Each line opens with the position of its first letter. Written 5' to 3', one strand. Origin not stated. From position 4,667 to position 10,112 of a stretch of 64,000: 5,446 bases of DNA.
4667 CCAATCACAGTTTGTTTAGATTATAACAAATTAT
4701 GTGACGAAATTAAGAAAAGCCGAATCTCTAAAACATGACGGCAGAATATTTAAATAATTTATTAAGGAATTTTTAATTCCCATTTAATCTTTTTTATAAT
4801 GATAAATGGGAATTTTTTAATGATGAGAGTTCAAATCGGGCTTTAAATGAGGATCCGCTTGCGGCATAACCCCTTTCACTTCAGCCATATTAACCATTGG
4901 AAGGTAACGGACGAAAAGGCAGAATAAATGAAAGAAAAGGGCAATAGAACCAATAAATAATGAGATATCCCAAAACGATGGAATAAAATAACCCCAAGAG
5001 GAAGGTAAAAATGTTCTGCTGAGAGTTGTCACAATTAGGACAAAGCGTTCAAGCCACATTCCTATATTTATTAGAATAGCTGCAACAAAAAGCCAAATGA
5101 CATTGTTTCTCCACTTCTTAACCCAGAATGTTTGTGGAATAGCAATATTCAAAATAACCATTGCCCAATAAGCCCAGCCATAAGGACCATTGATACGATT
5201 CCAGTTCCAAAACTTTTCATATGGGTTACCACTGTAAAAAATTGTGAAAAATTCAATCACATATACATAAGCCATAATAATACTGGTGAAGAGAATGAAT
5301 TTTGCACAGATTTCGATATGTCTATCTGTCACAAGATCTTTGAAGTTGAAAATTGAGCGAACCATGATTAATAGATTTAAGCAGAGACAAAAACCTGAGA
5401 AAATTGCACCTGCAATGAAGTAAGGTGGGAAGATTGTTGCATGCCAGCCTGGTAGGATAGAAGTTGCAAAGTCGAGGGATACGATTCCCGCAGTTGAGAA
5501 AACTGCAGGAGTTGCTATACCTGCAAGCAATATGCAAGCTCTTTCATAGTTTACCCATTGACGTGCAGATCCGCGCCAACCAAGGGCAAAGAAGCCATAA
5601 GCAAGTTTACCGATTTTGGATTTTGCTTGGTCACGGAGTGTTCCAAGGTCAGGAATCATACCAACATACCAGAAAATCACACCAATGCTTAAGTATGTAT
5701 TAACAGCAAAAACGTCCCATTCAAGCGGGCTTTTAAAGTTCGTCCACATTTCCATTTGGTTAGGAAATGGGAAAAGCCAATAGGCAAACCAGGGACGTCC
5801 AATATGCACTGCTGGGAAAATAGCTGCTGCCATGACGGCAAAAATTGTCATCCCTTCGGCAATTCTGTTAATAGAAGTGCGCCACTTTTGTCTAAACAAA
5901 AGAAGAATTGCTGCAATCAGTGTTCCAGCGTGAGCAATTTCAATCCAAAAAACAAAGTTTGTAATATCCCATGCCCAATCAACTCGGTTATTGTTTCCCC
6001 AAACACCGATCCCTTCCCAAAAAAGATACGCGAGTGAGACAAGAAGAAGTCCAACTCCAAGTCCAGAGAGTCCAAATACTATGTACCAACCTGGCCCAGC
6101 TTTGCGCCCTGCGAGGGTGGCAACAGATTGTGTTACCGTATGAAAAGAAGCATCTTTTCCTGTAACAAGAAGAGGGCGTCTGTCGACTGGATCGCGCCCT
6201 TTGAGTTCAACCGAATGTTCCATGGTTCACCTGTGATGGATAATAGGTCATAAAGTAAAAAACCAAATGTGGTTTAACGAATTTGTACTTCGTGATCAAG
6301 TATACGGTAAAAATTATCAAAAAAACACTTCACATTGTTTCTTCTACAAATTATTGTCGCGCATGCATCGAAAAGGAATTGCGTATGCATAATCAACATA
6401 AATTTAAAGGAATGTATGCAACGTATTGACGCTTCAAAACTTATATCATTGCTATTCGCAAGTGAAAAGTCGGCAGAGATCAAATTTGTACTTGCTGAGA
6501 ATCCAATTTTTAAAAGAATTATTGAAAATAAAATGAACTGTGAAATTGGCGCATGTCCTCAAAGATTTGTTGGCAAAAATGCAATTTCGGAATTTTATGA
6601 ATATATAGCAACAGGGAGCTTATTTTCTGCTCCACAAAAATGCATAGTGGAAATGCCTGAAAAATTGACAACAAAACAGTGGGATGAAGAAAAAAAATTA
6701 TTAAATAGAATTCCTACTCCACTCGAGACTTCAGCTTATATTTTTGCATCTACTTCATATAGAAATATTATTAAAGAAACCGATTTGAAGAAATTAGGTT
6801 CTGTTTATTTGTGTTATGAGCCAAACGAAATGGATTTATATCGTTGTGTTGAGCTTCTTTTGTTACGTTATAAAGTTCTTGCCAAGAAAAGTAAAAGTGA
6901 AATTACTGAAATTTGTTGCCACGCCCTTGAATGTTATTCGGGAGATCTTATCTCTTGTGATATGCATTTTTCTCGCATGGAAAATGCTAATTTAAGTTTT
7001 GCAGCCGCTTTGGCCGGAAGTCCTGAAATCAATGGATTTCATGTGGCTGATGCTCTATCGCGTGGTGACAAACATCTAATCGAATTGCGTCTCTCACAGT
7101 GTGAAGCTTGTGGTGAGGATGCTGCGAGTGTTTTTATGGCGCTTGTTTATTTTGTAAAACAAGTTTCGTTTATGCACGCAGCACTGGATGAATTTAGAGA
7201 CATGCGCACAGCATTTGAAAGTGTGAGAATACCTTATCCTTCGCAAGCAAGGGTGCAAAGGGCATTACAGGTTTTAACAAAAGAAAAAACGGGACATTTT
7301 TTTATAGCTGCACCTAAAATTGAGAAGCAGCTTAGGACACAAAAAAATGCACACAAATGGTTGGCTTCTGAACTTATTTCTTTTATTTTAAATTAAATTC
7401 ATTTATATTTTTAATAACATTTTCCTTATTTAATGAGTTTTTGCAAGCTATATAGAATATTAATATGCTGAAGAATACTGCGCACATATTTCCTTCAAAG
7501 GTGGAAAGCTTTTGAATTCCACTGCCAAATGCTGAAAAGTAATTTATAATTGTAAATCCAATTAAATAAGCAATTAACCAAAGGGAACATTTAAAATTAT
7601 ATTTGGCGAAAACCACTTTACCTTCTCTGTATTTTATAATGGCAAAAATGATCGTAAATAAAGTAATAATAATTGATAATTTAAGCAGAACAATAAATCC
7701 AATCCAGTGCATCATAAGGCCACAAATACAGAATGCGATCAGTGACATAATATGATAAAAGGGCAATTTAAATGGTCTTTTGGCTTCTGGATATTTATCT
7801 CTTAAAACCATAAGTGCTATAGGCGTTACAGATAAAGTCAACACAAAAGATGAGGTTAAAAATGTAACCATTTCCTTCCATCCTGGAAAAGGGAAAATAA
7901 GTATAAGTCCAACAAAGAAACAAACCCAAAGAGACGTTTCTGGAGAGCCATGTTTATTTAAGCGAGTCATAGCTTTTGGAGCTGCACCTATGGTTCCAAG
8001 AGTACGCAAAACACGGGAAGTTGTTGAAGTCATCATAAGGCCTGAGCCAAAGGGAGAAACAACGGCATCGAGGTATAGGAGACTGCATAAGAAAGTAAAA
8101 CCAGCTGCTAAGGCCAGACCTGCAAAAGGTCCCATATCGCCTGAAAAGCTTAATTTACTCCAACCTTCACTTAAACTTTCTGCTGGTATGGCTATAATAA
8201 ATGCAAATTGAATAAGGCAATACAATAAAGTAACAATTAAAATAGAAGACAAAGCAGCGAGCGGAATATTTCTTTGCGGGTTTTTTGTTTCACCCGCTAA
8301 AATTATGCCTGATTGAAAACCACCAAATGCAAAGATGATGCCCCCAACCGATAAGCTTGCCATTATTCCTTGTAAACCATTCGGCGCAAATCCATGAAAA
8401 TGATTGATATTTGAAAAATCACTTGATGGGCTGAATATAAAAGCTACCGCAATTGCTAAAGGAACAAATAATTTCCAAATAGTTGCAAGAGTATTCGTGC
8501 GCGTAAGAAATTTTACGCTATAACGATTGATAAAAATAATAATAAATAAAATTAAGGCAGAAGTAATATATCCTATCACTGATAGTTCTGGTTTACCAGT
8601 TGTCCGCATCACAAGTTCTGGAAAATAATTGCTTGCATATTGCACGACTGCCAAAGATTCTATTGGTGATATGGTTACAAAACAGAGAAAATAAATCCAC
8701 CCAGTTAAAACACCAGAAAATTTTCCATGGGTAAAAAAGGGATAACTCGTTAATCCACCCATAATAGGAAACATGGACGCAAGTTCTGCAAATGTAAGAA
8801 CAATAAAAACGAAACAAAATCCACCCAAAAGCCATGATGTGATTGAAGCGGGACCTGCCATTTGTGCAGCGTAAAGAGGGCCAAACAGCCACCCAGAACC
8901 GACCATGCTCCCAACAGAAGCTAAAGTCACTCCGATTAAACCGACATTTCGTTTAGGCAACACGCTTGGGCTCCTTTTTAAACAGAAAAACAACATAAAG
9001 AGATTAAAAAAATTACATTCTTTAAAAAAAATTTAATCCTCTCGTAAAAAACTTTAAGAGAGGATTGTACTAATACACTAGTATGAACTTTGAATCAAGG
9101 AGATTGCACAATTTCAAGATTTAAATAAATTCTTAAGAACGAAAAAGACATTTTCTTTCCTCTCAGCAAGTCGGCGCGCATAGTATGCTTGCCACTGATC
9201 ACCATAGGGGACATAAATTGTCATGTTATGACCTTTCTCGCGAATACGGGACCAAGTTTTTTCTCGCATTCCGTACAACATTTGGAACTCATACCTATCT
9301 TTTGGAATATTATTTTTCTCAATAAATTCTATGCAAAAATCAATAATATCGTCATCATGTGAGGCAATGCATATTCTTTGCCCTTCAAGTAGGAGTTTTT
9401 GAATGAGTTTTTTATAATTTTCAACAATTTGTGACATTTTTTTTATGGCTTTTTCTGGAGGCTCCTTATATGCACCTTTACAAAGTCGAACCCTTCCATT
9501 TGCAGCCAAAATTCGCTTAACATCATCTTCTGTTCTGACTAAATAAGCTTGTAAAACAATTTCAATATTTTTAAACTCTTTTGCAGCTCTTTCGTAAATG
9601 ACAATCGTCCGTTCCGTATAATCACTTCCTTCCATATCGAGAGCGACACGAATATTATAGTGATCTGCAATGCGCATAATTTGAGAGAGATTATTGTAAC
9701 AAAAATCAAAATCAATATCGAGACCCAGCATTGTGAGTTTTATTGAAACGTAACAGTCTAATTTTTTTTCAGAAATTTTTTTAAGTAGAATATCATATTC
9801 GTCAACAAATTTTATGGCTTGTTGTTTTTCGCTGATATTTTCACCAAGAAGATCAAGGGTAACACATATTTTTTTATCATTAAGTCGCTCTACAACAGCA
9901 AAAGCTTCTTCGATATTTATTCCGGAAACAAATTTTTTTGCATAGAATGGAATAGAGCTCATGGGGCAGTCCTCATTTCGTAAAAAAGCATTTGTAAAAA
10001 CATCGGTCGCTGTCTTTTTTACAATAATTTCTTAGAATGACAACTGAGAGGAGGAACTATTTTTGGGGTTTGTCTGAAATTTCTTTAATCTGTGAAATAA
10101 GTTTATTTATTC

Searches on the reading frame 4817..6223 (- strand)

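Call 63: search_protein_families(library=pfam, proteins=[window:4817-6223:-], max_evalue=0.00001)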
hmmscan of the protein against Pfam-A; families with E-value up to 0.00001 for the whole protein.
window:4817-6223:- (468 aa): 1 family
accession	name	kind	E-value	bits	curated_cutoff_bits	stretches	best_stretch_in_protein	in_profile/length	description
PF03916.19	NrfD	-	2.6e-24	86.8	25.8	1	75-400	3-308/313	Polysulphide reductase, NrfD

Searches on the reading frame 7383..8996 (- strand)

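Call 28: search_protein_families(library=pfam, proteins=[window:7383-8996:-], max_evalue=0.001)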
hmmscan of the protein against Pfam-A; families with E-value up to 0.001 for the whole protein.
window:7383-8996:- (537 aa): 2 families
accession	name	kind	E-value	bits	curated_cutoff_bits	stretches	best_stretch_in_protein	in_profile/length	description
PF13520.12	AA_permease_2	-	6.5e-47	160.8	27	1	19-428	2-400/427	Amino acid permease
PF00324.27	AA_permease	-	2.9e-38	132.2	24.6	1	22-434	1-422/470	Amino acid permease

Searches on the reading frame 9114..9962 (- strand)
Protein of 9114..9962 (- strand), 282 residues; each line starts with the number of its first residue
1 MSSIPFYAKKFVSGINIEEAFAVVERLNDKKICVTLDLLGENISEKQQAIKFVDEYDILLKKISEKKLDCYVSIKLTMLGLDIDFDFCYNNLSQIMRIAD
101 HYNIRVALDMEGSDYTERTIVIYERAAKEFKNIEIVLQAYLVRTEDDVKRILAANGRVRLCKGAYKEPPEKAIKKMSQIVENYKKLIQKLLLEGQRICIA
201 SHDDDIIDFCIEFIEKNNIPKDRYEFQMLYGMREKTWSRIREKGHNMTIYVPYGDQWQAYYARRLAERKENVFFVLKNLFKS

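Call 28: search_protein_families(library=pfam, proteins=[window:9114-9962:-], max_evalue=0.001)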
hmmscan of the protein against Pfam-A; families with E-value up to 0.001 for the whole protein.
window:9114-9962:- (282 aa): 1 family
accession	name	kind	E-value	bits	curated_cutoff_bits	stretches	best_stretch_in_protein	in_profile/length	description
PF01619.24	Pro_dh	-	9.9e-35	120.9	27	1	24-275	5-276/278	Proline dehydrogenase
